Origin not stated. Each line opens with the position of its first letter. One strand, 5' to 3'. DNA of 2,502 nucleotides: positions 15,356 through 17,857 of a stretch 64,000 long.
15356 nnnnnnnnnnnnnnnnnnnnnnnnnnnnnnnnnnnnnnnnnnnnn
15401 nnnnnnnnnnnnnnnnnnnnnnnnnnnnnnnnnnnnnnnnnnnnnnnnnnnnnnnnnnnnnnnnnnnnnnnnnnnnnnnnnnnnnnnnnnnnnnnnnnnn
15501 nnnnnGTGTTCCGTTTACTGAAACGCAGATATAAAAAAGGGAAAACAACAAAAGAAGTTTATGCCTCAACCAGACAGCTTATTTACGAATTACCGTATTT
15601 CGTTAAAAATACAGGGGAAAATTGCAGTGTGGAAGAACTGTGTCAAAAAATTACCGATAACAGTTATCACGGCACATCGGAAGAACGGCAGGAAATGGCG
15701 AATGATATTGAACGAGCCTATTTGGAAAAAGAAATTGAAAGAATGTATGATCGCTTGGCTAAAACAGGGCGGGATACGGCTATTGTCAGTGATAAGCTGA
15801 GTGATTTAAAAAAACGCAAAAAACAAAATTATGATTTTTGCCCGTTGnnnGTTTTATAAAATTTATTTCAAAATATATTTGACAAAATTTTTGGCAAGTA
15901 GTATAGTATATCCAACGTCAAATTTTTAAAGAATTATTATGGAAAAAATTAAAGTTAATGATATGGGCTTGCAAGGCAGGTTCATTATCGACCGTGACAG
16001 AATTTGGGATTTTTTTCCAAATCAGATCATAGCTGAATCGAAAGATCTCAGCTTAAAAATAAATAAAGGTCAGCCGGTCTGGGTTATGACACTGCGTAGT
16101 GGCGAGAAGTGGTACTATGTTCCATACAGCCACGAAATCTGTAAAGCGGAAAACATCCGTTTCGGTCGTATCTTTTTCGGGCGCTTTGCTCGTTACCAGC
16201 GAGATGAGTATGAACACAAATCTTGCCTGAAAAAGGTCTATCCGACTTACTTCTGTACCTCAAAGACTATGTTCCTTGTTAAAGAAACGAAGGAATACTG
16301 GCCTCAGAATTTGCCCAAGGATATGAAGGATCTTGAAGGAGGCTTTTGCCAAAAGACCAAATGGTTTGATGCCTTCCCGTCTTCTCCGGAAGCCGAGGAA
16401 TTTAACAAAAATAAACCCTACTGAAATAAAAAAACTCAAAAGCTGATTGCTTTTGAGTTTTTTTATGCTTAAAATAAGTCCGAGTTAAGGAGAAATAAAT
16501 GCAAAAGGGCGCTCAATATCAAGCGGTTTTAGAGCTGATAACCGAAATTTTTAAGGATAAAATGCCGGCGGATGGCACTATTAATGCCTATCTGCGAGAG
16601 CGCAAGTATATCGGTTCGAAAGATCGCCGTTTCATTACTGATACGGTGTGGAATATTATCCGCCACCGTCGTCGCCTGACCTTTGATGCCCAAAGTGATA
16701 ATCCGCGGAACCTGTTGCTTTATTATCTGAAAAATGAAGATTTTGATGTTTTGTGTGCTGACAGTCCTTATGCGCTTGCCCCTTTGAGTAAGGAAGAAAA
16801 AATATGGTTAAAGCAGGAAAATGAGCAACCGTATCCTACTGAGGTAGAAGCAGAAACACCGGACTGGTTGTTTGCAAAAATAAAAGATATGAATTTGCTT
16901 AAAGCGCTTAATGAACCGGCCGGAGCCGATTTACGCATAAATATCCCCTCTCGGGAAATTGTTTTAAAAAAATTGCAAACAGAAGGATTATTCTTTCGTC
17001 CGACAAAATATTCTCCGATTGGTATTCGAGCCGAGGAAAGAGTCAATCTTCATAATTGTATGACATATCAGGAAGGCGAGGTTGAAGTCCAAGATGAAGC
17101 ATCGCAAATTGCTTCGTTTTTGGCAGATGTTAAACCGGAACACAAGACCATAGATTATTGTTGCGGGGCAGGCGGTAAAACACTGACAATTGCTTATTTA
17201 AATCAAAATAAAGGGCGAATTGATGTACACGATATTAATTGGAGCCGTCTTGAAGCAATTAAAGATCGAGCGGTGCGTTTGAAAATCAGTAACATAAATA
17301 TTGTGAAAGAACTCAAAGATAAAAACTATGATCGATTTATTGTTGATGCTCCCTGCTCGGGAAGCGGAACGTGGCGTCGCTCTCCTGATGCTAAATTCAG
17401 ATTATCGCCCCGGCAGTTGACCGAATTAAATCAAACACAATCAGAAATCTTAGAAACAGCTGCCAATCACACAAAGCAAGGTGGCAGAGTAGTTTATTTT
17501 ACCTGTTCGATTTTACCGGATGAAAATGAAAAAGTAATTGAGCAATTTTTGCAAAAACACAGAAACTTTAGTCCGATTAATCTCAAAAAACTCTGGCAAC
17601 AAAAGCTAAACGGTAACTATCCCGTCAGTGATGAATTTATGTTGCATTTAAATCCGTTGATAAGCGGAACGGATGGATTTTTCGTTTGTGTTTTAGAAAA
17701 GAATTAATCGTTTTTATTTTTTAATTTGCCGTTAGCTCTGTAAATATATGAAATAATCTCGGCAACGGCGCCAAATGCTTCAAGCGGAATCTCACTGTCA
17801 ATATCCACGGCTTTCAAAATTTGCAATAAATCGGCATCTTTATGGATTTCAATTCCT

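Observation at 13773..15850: tgt translationally coupled to a LOG-family nucleotide N-glycosidase with an unusual C-terminal extension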

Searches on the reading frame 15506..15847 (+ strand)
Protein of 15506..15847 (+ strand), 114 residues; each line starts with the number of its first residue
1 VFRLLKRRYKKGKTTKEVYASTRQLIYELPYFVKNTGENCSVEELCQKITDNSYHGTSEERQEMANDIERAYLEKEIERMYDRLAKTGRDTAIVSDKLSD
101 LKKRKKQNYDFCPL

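Call 36: search_protein_families(library=pfam, proteins=[window:15506-15847:+], max_evalue=10)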
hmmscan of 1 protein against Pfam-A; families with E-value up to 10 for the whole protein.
window:15506-15847:+ (114 aa): 3 families
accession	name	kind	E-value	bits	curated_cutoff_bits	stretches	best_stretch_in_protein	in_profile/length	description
PF22634.1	POL2_thumb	-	0.011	16.2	27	1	8-57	18-67/178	DNA polymerase epsilon catalytic subunit A, thumb domain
PF17535.7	DUF5454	-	0.017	15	25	2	4-52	137-185/221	Family of unknown function (DUF5454)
PF11559.13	ADIP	-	0.16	12.5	34.3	1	42-107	40-105/151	Afadin- and alpha -actinin-Binding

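Call 46: predict_structure(alignment_id=A2)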
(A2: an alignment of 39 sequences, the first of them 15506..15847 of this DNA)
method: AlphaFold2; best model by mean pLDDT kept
length: 114 residues; sequences in the alignment: 39
mean_pLDDT: 80.6   pTM: 0.69
mean pLDDT of the five models: 80.6, 79.0, 74.7, 74.7, 72.6
residues with pLDDT >= 90: 1; 70-90: 97; 50-70: 14; < 50: 2
segments of 3 or more residues with pLDDT < 50: none
pLDDT, mean of each block of 10 residues (from residue 1): 76 83 86 83 87 87 87 87 76 69 77 49
secondary structure, 60 per line:
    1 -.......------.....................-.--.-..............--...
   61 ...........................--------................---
elements in order: H2-8 H15-35 H42-55 H58-87 H96-111

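Call 53: fold_search(model_id=the predicted structure, library=pdb)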
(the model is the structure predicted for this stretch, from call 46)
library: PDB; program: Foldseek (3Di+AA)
matches with E <= 10: 26; with E <= 0.001: 0
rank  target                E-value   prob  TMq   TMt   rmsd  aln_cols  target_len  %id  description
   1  4mm0_A                2.2e+00  0.08  0.19  0.09  11.1       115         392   14  Crystal Structure Analysis of the Putative Thioether Synthase SgvP Involved in the Tailoring Step of Griseoviridin (released 2014-09-17)
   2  9l5r_J                4.7e+00  0.10  0.32  0.07  14.8       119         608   19  Cryo-EM structure of the thermophile spliceosome (state ILS) (released 2025-03-12)
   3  1cmj                  4.7e+00  0.09  0.24  0.08   9.9        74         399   15  CRYSTAL STRUCTURES OF FERRIC-NO COMPLEXES OF FUNGAL NITRIC OXIDE REDUCTASE AND THEIR SER286 MUTANTS AT CRYOGENIC TEMPERA (released 2000-03-22)
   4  1q6a_A                4.7e+00  0.08  0.27  0.28  14.2       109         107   13  Solution Structure of the C-terminal Domain of Thermosynechococcus elongatus KaiA (ThKaiA180C); Averaged Minimized Str (released 2003-08-19)
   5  6ttu_C                4.9e+00  0.09  0.28  0.07  11.8       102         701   11  Ubiquitin Ligation to substrate by a cullin-RING E3 ligase at 3.7A resolution: NEDD8-CUL1-RBX1 N98R-SKP1-monomeric b-T (released 2020-02-12)
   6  5jwr_E                5.2e+00  0.07  0.28  0.25  15.1       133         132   17  Crystal structure of foldswitch-stabilized KaiB in complex with the N-terminal CI domain of KaiC and a dimer of KaiA C (released 2017-03-29)
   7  4mm0_B                5.2e+00  0.05  0.21  0.10  10.6       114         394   15  Crystal Structure Analysis of the Putative Thioether Synthase SgvP Involved in the Tailoring Step of Griseoviridin (released 2014-09-17)
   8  6x94                  5.5e+00  0.15  0.33  0.11  13.9        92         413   17  An orthogonal seryl-tRNA synthetase/tRNA pair for noncanonical amino acid mutagenesis in Escherichia coli (released 2020-11-04)
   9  5y5f                  5.8e+00  0.08  0.24  0.08  10.0        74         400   15  Structure of cytochrome P450nor in NO-bound state: damaged by low-dose (0.72 MGy) X-ray (released 2017-12-06)
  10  4c0e_B                5.8e+00  0.08  0.24  0.08  11.3        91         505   12  Structure of the NOT1 superfamily homology domain from Chaetomium thermophilum (released 2013-10-09)
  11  4yca_A                5.8e+00  0.05  0.22  0.13   9.5       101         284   18  Evidence of Kinetic Cooperativity in dimeric Ketopantoate Reductase from Staphylococcus aureus (released 2015-03-11)
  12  1f25                  6.1e+00  0.08  0.24  0.08   9.9        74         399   15  CRYSTAL STRUCTURE OF NO COMPLEX OF THR243ASN MUTANTS OF CYTOCHROME P450NOR (released 2000-11-23)
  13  9k7z_0                6.4e+00  0.15  0.41  0.23   6.8        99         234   18  Cryo-EM structure of designed zinc-induced icosahedron Cage-i53-Zn1-HEHE-16 (released 2025-10-29)
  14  4g86_A                6.4e+00  0.09  0.28  0.14  14.4       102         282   11  Crystal structure of the redox-active cofactor DBMIB bound to the full length circadian clock protein KaiA from Synech (released 2012-10-24)
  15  5jwr_F                6.4e+00  0.05  0.23  0.21  15.3       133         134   14  Crystal structure of foldswitch-stabilized KaiB in complex with the N-terminal CI domain of KaiC and a dimer of KaiA C (released 2017-03-29)
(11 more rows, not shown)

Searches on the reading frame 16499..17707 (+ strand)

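Call 3: search_protein_families(library=pfam, proteins=[window:16499-17707:+], max_evalue=0.01)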
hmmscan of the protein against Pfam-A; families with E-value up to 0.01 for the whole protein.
window:16499-17707:+ (402 aa): 5 families
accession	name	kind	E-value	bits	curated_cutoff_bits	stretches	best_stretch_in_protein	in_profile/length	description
PF01189.24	Methyltr_RsmB-F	-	8.6e-42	143.5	27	1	211-399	6-198/199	16S rRNA methyltransferase RsmB/F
PF01209.24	Ubie_methyltran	-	0.00013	21.8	20.1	1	210-270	44-104/233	ubiE/COQ5 methyltransferase family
PF22458.1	RsmF-B_ferredox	-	0.00045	20.7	27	1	132-184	19-73/74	Methyltr_RsmF/B-like, ferredoxin-like domain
PF05175.20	MTS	-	0.0011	19.1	23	0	210-285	28-107/170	Methyltransferase small domain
PF13847.12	Methyltransf_31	-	0.0029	17.7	27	1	214-356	4-128/145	Methyltransferase domain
